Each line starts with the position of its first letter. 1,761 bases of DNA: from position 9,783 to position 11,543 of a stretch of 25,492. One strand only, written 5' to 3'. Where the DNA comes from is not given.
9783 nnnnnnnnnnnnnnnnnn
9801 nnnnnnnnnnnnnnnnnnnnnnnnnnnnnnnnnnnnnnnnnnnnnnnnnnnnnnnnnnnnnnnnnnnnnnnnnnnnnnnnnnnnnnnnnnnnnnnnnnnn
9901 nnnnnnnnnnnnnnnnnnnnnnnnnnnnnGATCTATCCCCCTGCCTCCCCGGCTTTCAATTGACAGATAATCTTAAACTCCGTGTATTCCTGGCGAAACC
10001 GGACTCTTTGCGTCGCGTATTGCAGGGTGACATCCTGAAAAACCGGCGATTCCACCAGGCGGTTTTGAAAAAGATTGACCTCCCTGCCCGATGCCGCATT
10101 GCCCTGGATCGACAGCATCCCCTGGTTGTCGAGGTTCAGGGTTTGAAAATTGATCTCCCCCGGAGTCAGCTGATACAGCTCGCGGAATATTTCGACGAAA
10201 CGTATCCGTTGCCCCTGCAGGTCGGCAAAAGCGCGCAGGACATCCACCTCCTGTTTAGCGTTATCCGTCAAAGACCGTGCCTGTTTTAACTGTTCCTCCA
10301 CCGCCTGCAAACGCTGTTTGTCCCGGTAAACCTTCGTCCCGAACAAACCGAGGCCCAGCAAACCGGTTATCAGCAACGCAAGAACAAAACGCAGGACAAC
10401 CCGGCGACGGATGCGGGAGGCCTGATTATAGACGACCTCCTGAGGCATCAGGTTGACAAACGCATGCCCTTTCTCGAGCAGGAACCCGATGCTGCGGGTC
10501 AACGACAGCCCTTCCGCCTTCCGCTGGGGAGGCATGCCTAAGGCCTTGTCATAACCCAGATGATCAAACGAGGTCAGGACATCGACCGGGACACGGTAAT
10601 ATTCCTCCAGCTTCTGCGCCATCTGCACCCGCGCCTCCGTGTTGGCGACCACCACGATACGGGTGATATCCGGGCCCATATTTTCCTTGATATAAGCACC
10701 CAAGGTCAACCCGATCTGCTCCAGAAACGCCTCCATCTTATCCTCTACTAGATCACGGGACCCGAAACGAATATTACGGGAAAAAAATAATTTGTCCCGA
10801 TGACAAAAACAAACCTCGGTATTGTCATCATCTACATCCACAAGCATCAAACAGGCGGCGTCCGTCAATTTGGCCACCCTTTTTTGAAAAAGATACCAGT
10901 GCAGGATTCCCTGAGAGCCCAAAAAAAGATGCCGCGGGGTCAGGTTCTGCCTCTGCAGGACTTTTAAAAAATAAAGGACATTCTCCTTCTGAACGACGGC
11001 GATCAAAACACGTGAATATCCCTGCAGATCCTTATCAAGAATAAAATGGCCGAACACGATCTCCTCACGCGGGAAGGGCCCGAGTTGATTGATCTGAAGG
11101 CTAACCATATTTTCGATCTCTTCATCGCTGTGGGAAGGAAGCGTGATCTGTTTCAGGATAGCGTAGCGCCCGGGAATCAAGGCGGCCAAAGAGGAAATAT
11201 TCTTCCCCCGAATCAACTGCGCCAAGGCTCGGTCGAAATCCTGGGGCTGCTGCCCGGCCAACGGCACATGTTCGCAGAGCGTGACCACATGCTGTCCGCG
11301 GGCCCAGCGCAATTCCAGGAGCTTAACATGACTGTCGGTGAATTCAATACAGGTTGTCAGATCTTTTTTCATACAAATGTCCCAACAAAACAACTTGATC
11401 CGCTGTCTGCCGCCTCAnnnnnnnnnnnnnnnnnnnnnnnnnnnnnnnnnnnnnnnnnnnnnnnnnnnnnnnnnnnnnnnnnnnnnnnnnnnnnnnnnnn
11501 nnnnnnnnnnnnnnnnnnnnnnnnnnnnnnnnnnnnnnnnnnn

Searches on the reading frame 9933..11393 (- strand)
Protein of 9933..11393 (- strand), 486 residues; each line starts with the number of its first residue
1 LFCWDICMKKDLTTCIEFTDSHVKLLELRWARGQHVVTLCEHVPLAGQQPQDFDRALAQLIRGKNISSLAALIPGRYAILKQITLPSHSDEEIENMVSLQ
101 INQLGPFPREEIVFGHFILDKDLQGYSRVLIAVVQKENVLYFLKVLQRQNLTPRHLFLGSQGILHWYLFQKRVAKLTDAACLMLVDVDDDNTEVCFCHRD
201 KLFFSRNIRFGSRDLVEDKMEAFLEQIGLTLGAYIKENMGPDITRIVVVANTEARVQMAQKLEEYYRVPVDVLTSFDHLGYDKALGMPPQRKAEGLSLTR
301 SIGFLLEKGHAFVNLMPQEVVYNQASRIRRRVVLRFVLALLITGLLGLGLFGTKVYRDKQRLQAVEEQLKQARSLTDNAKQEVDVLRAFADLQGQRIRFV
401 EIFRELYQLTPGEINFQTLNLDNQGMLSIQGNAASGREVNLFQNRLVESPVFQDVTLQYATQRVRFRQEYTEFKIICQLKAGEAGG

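Call 41: search_protein_families(library=ncbifam, proteins=[window:9933-11393:-], max_evalue=0.001)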
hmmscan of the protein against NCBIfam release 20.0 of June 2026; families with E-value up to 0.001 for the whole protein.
window:9933-11393:- (486 aa): 2 families
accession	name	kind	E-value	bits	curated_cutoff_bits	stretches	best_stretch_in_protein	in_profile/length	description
TIGR01175.1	pilM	subfamily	4.3e-19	68.7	133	1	11-223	3-231/348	type IV pilus assembly protein PilM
NF045709.1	Amuc_1101_fam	equivalog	5.7e-11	41.9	650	1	55-211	56-208/608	Amuc_1101 family PilM-like pilus complex protein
